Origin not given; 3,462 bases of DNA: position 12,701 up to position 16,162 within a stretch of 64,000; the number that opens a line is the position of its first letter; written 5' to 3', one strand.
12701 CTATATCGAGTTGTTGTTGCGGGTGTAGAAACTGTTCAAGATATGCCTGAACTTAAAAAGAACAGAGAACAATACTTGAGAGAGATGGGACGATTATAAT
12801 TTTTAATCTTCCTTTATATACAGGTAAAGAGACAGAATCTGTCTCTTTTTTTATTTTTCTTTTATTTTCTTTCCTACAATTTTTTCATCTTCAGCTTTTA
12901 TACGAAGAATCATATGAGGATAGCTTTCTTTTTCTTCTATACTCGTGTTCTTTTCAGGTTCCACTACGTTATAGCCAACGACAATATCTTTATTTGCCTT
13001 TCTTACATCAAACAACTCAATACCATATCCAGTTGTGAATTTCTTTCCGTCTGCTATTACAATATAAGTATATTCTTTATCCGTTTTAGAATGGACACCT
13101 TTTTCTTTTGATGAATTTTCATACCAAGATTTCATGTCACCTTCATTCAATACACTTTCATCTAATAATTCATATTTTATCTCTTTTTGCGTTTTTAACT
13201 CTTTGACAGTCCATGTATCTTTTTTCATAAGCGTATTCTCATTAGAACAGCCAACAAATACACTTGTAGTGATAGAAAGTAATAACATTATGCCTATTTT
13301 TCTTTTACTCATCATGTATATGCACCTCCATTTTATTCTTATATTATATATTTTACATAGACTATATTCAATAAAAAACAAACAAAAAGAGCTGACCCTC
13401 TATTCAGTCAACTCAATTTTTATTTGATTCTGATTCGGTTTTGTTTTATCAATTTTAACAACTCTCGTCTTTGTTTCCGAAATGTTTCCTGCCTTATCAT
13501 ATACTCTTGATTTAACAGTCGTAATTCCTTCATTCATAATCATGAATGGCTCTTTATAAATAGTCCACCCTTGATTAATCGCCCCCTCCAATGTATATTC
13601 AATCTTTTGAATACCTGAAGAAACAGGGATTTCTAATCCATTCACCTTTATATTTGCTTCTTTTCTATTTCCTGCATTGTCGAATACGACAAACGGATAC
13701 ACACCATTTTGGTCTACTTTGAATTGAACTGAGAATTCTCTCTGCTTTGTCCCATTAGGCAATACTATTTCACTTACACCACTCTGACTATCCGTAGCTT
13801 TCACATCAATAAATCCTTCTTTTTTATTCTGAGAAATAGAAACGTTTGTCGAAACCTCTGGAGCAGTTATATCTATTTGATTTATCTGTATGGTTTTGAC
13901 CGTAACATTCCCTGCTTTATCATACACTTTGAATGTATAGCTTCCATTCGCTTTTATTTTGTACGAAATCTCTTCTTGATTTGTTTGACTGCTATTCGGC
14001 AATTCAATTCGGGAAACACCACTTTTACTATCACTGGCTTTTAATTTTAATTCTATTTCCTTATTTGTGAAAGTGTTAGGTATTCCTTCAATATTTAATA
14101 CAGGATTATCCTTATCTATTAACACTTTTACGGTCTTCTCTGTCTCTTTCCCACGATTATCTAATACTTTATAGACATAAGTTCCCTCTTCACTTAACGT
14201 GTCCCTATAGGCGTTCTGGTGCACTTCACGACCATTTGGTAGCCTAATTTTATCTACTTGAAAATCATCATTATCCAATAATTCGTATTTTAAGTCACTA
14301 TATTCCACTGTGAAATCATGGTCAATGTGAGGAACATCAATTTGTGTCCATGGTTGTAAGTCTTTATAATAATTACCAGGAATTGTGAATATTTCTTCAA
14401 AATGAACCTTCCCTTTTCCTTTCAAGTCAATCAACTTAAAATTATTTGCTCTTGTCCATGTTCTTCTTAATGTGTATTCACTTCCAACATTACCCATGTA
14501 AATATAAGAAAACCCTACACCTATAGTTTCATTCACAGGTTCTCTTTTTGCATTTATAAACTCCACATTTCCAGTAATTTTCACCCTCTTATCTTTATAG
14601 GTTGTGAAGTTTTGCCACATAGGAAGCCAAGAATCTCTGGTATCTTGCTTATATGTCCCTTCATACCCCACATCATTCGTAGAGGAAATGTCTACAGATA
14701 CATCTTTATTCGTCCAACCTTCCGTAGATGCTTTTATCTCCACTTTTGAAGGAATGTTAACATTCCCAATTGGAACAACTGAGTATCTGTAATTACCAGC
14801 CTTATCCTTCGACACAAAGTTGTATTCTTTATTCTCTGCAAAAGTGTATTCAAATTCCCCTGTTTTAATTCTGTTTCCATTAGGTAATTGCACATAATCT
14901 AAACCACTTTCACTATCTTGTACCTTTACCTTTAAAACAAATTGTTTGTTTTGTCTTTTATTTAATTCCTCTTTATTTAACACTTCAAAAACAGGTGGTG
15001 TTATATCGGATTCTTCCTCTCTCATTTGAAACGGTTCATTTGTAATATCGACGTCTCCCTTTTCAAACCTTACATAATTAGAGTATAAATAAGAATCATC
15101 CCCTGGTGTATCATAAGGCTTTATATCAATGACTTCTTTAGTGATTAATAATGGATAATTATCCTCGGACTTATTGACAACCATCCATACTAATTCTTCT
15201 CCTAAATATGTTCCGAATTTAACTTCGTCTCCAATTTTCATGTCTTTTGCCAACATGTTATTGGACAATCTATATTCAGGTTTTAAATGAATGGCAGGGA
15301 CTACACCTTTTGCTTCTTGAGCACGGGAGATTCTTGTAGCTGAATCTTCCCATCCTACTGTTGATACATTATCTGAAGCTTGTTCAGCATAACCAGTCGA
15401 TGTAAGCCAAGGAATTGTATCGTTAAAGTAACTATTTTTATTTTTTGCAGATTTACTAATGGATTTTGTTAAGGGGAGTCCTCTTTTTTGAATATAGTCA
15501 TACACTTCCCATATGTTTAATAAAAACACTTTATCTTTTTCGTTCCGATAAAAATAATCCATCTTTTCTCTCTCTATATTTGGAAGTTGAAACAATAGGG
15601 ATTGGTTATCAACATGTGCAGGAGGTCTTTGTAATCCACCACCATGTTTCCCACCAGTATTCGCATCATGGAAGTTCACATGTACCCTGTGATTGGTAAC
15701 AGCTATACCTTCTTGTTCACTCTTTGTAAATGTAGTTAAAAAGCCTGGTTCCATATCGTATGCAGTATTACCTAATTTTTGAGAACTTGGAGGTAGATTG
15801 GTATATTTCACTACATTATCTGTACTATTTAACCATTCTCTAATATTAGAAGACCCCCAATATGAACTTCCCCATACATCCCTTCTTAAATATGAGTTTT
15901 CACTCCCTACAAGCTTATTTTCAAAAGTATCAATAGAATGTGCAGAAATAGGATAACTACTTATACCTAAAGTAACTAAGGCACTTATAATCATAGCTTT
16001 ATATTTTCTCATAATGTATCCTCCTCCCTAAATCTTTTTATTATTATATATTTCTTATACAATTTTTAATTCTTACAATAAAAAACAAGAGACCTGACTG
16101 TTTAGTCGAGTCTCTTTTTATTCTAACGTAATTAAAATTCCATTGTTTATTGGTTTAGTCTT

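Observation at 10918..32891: Complementary broken Ig repeats suggest a three-tier, strand-donating modular adhesin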

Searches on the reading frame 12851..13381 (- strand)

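Call 8: search_protein_families(library=pfam, proteins=[window:12851-13381:-], max_evalue=0.01)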
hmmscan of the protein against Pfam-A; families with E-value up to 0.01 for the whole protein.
window:12851-13381:- (176 aa): 1 family
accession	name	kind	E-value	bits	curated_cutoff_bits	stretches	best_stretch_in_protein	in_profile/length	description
PF14343.11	PrcB_C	-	6.5e-09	36.3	24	1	105-162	1-56/56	PrcB C-terminal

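Call 10: search_protein_families(library=ncbifam, proteins=[window:12851-13381:-], max_evalue=0.05)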
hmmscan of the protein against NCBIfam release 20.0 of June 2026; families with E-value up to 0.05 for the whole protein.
window:12851-13381:- (176 aa): 2 families
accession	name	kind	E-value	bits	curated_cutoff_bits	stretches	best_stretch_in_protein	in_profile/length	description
NF033596.1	denti_PrcB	equivalog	8.7e-06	25.7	125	1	77-168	81-173/176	dentilisin complex subunit PrcB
NF053689.1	BamJ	equivalog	0.013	15.8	100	1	24-106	1-81/184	BamJ family beta-barrel-assembly machinery protein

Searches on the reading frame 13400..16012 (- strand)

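Call 4: search_protein_families(library=pfam, proteins=[window:13400-16012:-], max_evalue=0.01)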
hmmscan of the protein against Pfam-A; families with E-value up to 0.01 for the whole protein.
window:13400-16012:- (870 aa): 5 families
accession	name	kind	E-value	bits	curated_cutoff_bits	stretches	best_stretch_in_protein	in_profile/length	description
PF24893.1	DUF7743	-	1.8e-13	50.7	27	2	633-713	3-81/120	Domain of unknown function (DUF7743)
PF19789.6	DUF6273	-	1.1e-07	32.3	23.5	1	47-244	28-171/172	Domain of unknown function (DUF6273)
PF12245.14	Big_3_2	-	2.8e-05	24.7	23.3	0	832-856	98-122/122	Bacterial Ig-like domain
PF13287.12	Fn3_assoc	-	0.0006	20.3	23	1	803-850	11-57/59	Fn3 associated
PF06832.18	BiPBP_C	-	0.0015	18.8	26.8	0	675-704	57-86/90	Penicillin-Binding Protein C-terminus Family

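Call 5: search_protein_families(library=ncbifam, proteins=[window:13400-16012:-], max_evalue=0.01)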
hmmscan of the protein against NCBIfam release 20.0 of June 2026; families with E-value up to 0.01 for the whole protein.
window:13400-16012:- (870 aa): 5 families
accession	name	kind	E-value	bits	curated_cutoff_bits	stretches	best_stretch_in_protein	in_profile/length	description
NF047446.1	barrel_OmpL47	domain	6e-23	81.1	40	3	798-854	15-68/68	OmpL47-type beta-barrel domain-containing protein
NF047441.1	Lepto_OmpL47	equivalog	3.9e-10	39.9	250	2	798-861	85-145/336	multi-beta-barrel domain surface protein OmpL47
TIGR04183.1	Por_Secre_tail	domain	0.004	17.1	23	0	672-711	3-39/72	T9SS type A sorting domain-containing protein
TIGR04087.1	YqxM_for_SipW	equivalog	0.009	15.6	80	0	670-702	129-161/186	amyloid fiber anchoring/assembly protein TapA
NF053816.1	List_LCP_LPXTG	equivalog_domain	0.0092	15.9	175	0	652-700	55-105/179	putative cellulose-binding protein LCP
